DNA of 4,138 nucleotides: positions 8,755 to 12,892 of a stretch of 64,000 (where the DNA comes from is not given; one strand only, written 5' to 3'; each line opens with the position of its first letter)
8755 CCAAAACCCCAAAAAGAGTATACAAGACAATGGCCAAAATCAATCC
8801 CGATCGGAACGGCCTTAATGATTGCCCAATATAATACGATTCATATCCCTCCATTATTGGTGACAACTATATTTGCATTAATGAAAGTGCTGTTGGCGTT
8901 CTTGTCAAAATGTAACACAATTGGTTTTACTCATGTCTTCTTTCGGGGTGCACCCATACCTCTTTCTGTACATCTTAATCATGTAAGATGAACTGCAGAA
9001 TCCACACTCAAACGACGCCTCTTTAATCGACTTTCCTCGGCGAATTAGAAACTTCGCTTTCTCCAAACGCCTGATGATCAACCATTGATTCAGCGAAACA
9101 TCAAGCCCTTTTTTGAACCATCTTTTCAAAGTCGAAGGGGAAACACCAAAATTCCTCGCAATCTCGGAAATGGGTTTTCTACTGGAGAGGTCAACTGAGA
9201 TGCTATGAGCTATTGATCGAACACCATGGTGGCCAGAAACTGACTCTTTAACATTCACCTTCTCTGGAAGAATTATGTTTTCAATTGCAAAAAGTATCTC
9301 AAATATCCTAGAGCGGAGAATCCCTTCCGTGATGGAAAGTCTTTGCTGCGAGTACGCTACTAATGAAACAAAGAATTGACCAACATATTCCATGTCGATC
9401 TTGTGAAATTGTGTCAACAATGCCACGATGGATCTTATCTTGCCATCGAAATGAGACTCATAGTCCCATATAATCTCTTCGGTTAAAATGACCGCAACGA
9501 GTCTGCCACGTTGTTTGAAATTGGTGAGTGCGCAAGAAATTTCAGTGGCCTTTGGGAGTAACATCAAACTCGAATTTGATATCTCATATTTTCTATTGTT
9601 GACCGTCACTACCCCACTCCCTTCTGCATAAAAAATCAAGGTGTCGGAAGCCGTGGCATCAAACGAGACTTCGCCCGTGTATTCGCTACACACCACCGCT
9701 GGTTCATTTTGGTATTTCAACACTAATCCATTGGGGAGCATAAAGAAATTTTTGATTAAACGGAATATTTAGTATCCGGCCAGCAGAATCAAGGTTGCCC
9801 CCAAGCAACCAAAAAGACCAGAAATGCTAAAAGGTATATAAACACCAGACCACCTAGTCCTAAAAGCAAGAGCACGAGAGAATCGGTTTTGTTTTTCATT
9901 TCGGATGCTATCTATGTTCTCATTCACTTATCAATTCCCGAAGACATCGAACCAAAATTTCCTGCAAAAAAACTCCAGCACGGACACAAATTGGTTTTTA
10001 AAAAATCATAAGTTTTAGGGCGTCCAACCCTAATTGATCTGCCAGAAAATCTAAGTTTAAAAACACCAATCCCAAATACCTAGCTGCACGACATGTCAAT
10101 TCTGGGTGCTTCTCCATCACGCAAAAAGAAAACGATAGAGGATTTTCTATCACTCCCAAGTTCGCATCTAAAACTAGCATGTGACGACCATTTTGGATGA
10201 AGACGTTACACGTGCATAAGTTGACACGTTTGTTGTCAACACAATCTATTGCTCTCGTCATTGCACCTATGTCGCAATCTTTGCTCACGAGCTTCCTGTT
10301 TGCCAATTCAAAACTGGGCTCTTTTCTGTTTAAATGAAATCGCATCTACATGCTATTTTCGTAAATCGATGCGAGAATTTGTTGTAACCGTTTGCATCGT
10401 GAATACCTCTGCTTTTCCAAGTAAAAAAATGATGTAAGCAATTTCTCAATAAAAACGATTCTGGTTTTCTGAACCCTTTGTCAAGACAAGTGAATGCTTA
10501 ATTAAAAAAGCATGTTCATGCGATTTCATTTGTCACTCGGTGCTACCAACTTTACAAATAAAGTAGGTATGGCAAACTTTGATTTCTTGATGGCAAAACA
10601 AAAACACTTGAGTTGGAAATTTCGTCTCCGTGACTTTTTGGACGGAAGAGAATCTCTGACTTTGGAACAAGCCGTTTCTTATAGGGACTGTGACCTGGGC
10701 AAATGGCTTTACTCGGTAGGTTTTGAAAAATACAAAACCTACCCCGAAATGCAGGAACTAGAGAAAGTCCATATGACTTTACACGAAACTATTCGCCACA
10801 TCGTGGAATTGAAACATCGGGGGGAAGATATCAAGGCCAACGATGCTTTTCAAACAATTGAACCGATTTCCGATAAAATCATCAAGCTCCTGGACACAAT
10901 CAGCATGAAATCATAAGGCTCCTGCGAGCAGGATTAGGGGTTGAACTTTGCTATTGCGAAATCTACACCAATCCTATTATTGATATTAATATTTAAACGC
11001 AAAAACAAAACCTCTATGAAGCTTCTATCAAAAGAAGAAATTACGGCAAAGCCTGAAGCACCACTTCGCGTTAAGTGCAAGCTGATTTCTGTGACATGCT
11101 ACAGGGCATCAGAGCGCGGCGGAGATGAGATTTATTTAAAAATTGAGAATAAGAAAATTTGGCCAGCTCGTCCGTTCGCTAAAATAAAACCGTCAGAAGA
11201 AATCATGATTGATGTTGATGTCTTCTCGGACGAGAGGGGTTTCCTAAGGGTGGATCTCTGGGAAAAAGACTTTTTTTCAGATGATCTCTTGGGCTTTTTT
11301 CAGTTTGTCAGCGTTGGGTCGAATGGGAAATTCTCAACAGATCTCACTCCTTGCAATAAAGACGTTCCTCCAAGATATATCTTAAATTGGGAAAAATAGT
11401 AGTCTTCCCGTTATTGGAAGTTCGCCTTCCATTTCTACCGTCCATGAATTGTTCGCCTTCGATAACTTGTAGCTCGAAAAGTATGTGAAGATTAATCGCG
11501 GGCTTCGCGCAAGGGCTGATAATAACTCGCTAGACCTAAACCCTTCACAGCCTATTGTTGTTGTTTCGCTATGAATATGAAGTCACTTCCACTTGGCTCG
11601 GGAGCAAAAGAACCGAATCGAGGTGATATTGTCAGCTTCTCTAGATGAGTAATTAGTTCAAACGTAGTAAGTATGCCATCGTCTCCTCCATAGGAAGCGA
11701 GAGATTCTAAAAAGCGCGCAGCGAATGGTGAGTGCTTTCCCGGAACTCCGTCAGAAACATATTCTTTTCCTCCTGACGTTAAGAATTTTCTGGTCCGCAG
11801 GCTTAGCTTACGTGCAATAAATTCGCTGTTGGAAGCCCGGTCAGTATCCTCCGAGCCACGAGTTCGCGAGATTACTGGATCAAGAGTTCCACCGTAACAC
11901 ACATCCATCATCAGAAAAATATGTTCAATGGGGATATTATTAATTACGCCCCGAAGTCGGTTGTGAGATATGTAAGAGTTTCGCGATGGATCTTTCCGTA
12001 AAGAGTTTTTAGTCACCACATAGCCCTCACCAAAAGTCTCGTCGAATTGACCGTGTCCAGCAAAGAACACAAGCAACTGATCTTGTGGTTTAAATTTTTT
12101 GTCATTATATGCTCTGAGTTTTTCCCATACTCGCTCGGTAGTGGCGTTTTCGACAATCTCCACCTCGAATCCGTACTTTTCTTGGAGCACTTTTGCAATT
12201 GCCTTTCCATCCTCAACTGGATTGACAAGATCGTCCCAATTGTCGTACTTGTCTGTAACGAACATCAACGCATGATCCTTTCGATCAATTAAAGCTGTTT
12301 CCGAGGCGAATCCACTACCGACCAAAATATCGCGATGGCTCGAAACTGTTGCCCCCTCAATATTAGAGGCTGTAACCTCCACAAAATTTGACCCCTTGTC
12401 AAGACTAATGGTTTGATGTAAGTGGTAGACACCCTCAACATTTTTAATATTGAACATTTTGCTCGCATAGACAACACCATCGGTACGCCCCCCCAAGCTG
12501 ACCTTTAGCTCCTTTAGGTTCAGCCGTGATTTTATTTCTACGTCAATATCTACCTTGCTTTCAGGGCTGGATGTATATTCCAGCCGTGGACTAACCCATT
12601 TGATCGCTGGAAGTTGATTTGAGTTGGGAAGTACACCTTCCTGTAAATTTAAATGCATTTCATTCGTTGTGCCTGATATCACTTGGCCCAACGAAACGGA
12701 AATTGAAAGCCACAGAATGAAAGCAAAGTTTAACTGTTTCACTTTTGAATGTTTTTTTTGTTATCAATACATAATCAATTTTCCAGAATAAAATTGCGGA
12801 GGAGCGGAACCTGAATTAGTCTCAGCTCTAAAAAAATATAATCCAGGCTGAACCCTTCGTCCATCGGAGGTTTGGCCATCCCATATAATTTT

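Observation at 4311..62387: Recurrent 18-bp dyad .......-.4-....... at eight intergenic sites: a putative regulon operator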

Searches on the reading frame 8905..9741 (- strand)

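Call 5: search_protein_families(library=pfam, proteins=[window:8905-9741:-], max_evalue=0.01)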
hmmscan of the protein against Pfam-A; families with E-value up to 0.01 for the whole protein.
window:8905-9741:- (278 aa): 11 families
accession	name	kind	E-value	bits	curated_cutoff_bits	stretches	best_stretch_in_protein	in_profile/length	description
PF12833.13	HTH_18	-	3.1e-20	72.7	33.6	1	194-268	1-76/80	Helix-turn-helix domain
PF00165.29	HTH_AraC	-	2.4e-15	56.7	26.6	2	236-268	8-39/42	Bacterial regulatory helix-turn-helix proteins, AraC family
PF13384.12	HTH_23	-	1.7e-05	24.9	24.6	1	187-210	15-39/50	Homeodomain-like domain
PF13411.12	MerR_1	-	2.1e-05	24.9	21.6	1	191-213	3-25/69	MerR HTH family regulatory protein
PF13518.12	HTH_28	-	2.2e-05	24.8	25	1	188-210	12-34/52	Helix-turn-helix domain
PF13542.12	HTH_Tnp_ISL3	-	5.4e-05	23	27.4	1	185-210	23-48/51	Helix-turn-helix domain of transposase family ISL3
PF02796.21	HTH_7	-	0.00047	20.7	23.8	1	190-211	23-44/45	Helix-turn-helix domain of resolvase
PF23125.1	Xre-MbcA-ParS_M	-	0.00093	19.3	27.8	1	192-218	5-31/51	Antitoxin Xre/MbcA/ParS-like, middle domain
PF00376.29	MerR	-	0.0024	18.1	28.2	0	191-213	2-24/38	MerR family regulatory protein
PF01527.26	HTH_Tnp_1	-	0.006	17.2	24.1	0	186-211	21-46/75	Transposase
PF04218.19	CENP-B_N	-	0.0084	16.2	21.2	0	193-211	27-45/53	CENP-B N-terminal DNA-binding domain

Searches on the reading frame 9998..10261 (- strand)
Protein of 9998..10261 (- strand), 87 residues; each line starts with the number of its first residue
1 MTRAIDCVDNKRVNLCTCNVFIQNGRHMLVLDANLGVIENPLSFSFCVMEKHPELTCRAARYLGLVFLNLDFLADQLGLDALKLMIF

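Call 31: search_protein_families(library=pfam, proteins=[window:9998-10261:-], max_evalue=0.01)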
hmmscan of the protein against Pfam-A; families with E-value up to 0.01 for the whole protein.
window:9998-10261:- (87 aa): 0 families

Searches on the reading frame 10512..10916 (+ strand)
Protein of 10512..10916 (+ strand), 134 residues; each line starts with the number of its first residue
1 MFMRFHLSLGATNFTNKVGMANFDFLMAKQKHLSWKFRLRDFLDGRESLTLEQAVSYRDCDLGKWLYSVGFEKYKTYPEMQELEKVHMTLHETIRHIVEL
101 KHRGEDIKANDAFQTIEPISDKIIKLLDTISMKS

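Call 5: search_protein_families(library=pfam, proteins=[window:10512-10916:+], max_evalue=0.01)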
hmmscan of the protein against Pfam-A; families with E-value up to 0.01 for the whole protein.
window:10512-10916:+ (134 aa): 1 family
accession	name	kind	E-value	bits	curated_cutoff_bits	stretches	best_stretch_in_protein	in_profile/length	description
PF13682.11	CZB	-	3.7e-14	53.3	29.4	1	32-98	1-64/64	Chemoreceptor zinc-binding domain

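Call 54: search_protein_families(library=ncbifam, proteins=[window:10569-10916:+], max_evalue=0.001)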
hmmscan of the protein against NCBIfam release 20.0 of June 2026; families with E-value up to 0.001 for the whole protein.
window:10569-10916:+ (115 aa): 1 family
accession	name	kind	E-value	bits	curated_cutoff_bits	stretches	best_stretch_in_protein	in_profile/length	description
NF007380.0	PRK09894.1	equivalog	5.8e-06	25.9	256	1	11-97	20-106/296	diguanylate cyclase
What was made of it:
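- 10569..10916 (+): Predicted target: a small protein with a CZB (chemoreceptor zinc-binding) domain. Calls 5 and 54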

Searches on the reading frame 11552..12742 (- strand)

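Call 5: search_protein_families(library=pfam, proteins=[window:11552-12742:-], max_evalue=0.01)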
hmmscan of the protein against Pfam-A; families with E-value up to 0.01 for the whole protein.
window:11552-12742:- (396 aa): 2 families
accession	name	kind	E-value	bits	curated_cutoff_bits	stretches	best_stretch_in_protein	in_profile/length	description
PF00656.27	Peptidase_C14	-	1.6e-15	57.9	21.4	1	157-361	3-204/233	Caspase domain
PF12770.12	CHAT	-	0.0029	17.5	24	1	174-259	105-178/289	CHAT domain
